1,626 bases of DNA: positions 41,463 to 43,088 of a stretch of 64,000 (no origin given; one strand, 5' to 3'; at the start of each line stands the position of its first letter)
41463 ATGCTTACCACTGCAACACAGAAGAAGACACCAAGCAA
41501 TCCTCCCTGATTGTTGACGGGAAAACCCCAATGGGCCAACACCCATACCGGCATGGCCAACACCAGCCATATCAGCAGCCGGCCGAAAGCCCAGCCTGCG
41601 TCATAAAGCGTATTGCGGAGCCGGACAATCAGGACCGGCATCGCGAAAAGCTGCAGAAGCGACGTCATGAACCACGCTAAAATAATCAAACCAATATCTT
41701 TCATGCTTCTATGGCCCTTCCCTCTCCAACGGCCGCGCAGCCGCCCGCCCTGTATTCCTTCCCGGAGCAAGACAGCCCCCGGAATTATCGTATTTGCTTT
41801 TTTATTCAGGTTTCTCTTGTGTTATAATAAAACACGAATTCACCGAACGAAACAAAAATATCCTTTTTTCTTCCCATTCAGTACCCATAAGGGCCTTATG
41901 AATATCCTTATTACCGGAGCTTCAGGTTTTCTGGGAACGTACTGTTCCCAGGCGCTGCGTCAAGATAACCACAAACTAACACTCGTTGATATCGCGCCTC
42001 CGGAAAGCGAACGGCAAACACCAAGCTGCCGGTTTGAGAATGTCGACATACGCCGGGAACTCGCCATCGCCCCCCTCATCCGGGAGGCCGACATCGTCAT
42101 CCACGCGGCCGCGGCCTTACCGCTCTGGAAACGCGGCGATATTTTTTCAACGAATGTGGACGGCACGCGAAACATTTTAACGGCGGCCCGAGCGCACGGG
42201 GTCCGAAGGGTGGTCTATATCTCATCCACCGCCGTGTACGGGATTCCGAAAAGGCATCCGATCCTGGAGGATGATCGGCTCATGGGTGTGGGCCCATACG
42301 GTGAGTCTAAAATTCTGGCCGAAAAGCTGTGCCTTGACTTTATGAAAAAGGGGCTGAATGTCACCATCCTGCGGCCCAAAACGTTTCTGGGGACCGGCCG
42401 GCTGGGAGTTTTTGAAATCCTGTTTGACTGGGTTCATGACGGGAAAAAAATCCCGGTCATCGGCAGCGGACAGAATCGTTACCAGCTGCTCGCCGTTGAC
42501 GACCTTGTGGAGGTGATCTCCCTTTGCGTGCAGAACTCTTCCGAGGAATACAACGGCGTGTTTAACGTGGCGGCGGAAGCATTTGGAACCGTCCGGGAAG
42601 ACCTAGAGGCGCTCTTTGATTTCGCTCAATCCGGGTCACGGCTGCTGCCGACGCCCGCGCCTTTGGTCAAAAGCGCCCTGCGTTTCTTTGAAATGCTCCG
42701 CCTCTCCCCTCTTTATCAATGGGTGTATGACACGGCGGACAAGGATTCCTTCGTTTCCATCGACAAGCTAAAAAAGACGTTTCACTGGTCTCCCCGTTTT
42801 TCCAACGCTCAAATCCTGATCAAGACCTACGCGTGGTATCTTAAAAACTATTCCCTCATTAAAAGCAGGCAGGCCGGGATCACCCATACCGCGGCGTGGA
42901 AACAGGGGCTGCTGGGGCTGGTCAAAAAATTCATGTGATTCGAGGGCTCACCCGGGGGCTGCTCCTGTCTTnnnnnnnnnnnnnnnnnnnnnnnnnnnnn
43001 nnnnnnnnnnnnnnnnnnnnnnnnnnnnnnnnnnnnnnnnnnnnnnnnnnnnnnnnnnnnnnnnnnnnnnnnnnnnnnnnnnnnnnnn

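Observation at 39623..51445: Lipid-carrier glycosylation cluster with three GT-C-like enzymes, two DPM1-like GT2s, a UbiA-type prenyl-phosphate sugar synthase, a flavoprotein and an SDR epimerase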

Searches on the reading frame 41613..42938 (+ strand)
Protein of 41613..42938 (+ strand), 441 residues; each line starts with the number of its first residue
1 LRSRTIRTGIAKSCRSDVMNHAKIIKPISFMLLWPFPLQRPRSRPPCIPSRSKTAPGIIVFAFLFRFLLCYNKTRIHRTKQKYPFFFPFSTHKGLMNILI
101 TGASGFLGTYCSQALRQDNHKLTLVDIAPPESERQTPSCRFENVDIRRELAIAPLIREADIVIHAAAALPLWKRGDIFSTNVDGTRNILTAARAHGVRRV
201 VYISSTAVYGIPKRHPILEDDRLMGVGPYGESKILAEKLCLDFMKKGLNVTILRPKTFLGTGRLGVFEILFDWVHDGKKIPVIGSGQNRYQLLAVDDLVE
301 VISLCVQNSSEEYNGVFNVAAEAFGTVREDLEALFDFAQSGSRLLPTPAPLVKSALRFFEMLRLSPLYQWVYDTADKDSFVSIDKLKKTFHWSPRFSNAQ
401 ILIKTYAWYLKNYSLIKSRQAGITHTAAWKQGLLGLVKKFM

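Call 3: search_protein_families(library=pfam, proteins=[window:41613-42938:+], max_evalue=0.01)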
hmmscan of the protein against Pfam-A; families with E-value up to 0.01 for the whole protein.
window:41613-42938:+ (441 aa): 7 families
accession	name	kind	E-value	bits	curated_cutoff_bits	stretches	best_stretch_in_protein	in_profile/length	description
PF01370.27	Epimerase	-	1.1e-40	140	20.9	1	98-320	1-240/240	NAD dependent epimerase/dehydratase family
PF01073.25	3Beta_HSD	-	7.9e-20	71.5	22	1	99-308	1-231/280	3-beta hydroxysteroid dehydrogenase/isomerase family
PF16363.11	GDP_Man_Dehyd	-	4.8e-18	66.1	27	1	99-339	1-267/332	GDP-mannose 4,6 dehydratase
PF04321.23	RmlD_sub_bind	-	3.3e-14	53.1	27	1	96-326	1-219/287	RmlD substrate binding domain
PF07993.18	NAD_binding_4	-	5.5e-14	52.4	20.1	1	154-268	84-217/258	Male sterility protein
PF13460.12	NAD_binding_10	-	3.9e-13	50.1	27.2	1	102-258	1-146/184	NAD(P)H-binding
PF02719.21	Polysacc_synt_2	-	4.5e-09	36.3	20.2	1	98-205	1-128/293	Polysaccharide biosynthesis protein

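Call 5: search_protein_families(library=ncbifam, proteins=[window:41613-42938:+], max_evalue=0.01)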
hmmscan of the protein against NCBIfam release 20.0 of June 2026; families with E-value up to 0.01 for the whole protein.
window:41613-42938:+ (441 aa): 31 families (the best 25 are shown)
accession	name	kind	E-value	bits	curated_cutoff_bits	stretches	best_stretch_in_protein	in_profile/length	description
TIGR03466.1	HpnA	hypoth_equivalog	1.3e-23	83.4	367.65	1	97-261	2-173/327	hopanoid-associated sugar epimerase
TIGR01746.1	Thioester-redct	subfamily_domain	1.8e-21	76.8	213.35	1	155-321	85-263/371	thioester reductase domain-containing protein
TIGR01179.1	galE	equivalog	1.3e-19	70.3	262.3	1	97-254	1-172/332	UDP-glucose 4-epimerase GalE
TIGR01181.1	dTDP_gluc_dehyt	equivalog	1.7e-18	66.8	365.1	1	97-415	1-317/321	dTDP-glucose 4,6-dehydratase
NF042422.1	oxyalk_red_OleD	equivalog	4.7e-18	65.6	580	1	96-298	1-207/329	2-alkyl-3-oxoalkanoate reductase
TIGR04180.1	EDH_00030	hypoth_equivalog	6.3e-18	64.9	475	1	98-261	1-178/297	NAD-dependent 4,6-dehydratase LegB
NF042423.1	oxyalk_red_Shew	equivalog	7.6e-17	61.4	580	1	96-260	9-176/331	2-alkyl-3-oxoalkanoate reductase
NF043036.1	ErythonDh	equivalog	2.7e-14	53.1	325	1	96-247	1-167/321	D-erythronate dehydrogenase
TIGR01777.1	yfcH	hypoth_equivalog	2.8e-14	53.4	207.35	1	98-355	1-257/292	TIGR01777 family oxidoreductase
NF004520.0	PRK05865.1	equivalog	8.2e-12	43.8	1509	1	96-334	1-198/854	sugar epimerase family protein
TIGR02197.1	heptose_epim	equivalog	7.3e-11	41.8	274.6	1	98-242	1-151/316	ADP-glyceromanno-heptose 6-epimerase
NF058621.1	DiazavRedAvaA7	equivalog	7.5e-11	42.2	400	1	96-322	1-232/304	3-diazoavenalumate denitrifying reductase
TIGR01214.1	rmlD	equivalog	8e-11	41.5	224.05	1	98-261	2-153/285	dTDP-4-dehydrorhamnose reductase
NF007956.0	PRK10675.1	subfamily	2.1e-10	40.2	394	1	96-254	1-176/338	UDP-glucose 4-epimerase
NF052578.1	StrlDmthSdmBMthl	equivalog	3e-10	40.4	600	1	96-261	1-172/328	sterol demethylase protein SdmB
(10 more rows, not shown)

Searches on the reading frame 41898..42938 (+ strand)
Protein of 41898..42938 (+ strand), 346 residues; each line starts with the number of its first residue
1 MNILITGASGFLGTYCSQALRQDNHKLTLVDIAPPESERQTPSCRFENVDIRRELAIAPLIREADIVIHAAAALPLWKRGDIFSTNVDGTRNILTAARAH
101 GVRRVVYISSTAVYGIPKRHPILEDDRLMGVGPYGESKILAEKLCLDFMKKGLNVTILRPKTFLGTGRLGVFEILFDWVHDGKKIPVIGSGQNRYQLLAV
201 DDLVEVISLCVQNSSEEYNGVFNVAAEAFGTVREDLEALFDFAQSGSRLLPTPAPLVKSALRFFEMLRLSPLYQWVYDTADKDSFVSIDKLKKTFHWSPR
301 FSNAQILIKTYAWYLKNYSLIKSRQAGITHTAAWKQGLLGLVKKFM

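Call 52: search_solved_structures(query=window:41898-42938:+, max_evalue=1e-8)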
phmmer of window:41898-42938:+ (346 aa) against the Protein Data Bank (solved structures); distinct sequences matched with E-value up to 1e-8: 60.
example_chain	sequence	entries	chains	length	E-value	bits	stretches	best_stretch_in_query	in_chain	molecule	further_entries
4lk3_A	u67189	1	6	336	1.5e-17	67.1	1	2-215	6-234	UDP-glucuronic acid decarboxylase 1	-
4m55_A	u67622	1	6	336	2.9e-17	66.2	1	2-215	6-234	UDP-glucuronic acid decarboxylase 1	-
4gll_A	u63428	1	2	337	2.9e-17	66.2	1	2-215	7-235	UDP-glucuronic acid decarboxylase 1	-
2b69_A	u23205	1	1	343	3.2e-17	66.1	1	2-215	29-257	UDP-glucuronate decarboxylase 1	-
8rdg_A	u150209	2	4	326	1.8e-16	63.6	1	1-239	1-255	SDR family NAD(P)-dependent oxidoreductase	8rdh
8rdi_A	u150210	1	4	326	6.5e-16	61.7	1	1-239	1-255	SDR family NAD(P)-dependent oxidoreductase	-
6kv9_A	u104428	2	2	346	1e-15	61.1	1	2-233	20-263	MoeE5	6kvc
6dnt_A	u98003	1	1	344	3.4e-15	59.4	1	2-245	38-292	NAD-dependent epimerase/dehydratase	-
2hun_A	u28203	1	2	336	9.6e-15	57.9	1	1-235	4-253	336aa long hypothetical dTDP-glucose 4,6-dehydratase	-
3ehe_A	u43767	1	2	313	1.3e-14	57.4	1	3-231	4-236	UDP-glucose 4-epimerase (GalE-1)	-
3wj7_A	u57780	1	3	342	1.4e-14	57.3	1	4-211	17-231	Putative oxidoreductase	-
3icp_A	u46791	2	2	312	3.6e-14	56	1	1-247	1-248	NAD-dependent epimerase/dehydratase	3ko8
3aw9_A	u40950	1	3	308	1.4e-13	54.1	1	1-247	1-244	NAD-dependent epimerase/dehydratase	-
4u7w_A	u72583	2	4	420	5.6e-13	52.1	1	60-172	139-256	MxaA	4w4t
7kn1_A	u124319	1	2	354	6.2e-13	51.9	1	1-161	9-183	UDP-glucose 4-epimerase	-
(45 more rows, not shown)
